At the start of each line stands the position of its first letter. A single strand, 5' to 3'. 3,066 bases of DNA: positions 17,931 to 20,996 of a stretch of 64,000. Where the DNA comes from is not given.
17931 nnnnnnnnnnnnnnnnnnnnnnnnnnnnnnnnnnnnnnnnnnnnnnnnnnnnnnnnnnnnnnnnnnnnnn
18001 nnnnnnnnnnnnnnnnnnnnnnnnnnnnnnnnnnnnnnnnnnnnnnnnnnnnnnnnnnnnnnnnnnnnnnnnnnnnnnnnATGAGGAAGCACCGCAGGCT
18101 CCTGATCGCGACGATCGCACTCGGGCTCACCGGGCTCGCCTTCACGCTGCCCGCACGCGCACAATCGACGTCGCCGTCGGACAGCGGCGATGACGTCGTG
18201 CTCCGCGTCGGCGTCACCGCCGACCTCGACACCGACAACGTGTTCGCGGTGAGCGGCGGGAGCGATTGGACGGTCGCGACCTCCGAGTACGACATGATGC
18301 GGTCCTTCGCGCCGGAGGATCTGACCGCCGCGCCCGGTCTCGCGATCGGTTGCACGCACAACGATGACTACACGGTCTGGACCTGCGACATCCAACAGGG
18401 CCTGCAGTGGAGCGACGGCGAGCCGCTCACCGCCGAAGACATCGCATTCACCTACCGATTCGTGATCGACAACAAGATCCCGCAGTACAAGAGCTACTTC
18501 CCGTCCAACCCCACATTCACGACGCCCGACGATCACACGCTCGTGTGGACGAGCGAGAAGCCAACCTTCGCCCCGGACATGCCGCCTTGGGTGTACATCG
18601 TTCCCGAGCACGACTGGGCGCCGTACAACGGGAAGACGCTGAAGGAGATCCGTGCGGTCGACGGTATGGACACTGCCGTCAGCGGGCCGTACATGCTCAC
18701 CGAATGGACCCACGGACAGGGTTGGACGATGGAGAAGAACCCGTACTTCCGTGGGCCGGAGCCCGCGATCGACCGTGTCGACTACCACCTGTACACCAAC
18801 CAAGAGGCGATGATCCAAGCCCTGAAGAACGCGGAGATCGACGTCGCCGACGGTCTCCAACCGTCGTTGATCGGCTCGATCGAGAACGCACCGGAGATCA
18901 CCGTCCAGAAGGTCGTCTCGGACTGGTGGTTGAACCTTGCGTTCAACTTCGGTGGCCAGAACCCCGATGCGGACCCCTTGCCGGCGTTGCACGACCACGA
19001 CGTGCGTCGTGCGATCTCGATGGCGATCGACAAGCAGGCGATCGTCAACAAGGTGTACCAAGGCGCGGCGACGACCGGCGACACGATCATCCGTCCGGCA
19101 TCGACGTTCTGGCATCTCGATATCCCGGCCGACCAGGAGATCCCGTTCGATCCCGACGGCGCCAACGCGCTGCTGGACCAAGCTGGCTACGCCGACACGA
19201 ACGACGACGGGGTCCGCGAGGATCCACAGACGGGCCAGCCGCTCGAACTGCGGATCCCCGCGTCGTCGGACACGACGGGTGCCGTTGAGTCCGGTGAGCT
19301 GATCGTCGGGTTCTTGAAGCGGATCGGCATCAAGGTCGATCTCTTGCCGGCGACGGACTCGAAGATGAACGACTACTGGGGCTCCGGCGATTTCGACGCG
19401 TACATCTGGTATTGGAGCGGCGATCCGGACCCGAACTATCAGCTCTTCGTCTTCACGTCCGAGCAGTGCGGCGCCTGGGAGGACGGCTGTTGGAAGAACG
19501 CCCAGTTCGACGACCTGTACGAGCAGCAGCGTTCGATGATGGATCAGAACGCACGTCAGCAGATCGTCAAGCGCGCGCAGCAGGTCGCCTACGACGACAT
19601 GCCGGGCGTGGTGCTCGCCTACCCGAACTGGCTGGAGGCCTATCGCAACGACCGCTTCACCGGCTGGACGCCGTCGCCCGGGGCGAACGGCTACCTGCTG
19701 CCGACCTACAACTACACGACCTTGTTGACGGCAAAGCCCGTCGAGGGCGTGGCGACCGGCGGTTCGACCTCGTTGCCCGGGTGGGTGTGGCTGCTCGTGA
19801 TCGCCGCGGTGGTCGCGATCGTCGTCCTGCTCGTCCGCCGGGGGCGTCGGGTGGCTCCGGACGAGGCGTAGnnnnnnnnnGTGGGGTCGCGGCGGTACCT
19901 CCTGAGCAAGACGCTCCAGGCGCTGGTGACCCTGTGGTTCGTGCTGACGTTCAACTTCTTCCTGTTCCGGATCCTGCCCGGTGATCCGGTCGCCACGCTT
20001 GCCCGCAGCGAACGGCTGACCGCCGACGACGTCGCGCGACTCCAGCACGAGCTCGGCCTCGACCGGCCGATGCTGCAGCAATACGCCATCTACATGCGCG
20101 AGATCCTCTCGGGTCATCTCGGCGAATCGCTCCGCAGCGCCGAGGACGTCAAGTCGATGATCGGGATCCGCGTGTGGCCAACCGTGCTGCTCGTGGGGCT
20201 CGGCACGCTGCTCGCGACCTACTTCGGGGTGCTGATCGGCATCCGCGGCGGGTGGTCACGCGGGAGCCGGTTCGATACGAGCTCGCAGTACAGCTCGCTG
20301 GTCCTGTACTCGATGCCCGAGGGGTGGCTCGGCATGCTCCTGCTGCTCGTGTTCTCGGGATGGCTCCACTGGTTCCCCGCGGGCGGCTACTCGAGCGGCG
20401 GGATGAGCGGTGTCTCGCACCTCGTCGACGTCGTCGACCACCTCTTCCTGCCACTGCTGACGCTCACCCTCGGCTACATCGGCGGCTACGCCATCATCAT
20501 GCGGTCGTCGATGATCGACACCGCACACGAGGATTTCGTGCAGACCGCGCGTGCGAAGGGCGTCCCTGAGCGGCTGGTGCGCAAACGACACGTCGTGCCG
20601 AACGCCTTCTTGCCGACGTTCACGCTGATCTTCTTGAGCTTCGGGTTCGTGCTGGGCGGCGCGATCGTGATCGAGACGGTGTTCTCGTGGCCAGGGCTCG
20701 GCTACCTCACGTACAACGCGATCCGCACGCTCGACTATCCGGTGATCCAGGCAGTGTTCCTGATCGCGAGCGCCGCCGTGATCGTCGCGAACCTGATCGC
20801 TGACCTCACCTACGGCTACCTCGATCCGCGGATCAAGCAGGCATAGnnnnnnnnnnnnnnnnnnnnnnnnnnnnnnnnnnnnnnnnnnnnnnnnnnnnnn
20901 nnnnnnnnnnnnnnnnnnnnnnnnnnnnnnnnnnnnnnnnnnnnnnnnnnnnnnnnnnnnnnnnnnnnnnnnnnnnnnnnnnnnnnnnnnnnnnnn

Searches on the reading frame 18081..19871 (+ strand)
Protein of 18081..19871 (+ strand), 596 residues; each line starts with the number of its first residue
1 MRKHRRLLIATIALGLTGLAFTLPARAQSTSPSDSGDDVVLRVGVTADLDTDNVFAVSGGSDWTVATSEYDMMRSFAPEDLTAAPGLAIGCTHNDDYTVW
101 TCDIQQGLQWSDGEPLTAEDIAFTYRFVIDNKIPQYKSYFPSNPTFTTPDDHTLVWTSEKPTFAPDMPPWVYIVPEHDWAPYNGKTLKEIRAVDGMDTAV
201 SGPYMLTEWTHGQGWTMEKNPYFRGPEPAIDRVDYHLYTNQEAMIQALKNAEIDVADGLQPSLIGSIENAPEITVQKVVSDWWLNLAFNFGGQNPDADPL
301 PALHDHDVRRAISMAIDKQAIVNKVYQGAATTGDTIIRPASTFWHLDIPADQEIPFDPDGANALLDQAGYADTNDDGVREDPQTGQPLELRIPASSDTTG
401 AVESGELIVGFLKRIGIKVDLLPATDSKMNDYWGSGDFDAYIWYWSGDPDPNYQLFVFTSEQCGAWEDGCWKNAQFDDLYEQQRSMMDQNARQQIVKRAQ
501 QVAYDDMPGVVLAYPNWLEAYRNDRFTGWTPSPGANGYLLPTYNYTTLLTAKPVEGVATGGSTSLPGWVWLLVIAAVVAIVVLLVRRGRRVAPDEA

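Call 17: search_protein_families(library=pfam, proteins=[window:18081-19871:+], max_evalue=0.001)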
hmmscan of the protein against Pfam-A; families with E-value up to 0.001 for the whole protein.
window:18081-19871:+ (596 aa): 1 family
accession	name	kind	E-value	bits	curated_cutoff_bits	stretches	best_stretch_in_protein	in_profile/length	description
PF00496.27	SBP_bac_5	-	1.4e-78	265.1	32.4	1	84-461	3-363/368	Bacterial extracellular solute-binding proteins, family 5 Middle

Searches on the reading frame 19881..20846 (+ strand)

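Call 17: search_protein_families(library=pfam, proteins=[window:19881-20846:+], max_evalue=0.001)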
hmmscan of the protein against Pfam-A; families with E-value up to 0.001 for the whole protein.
window:19881-20846:+ (321 aa): 2 families
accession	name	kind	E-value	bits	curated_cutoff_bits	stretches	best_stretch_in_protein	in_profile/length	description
PF00528.27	BPD_transp_1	-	8.8e-42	143.4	26.4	1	116-319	1-183/184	Binding-protein-dependent transport system inner membrane component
PF19300.4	BPD_transp_1_N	-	2.2e-12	47.6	23.8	1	5-79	3-76/114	Binding-prot-dependent transport system membrane comp, N-term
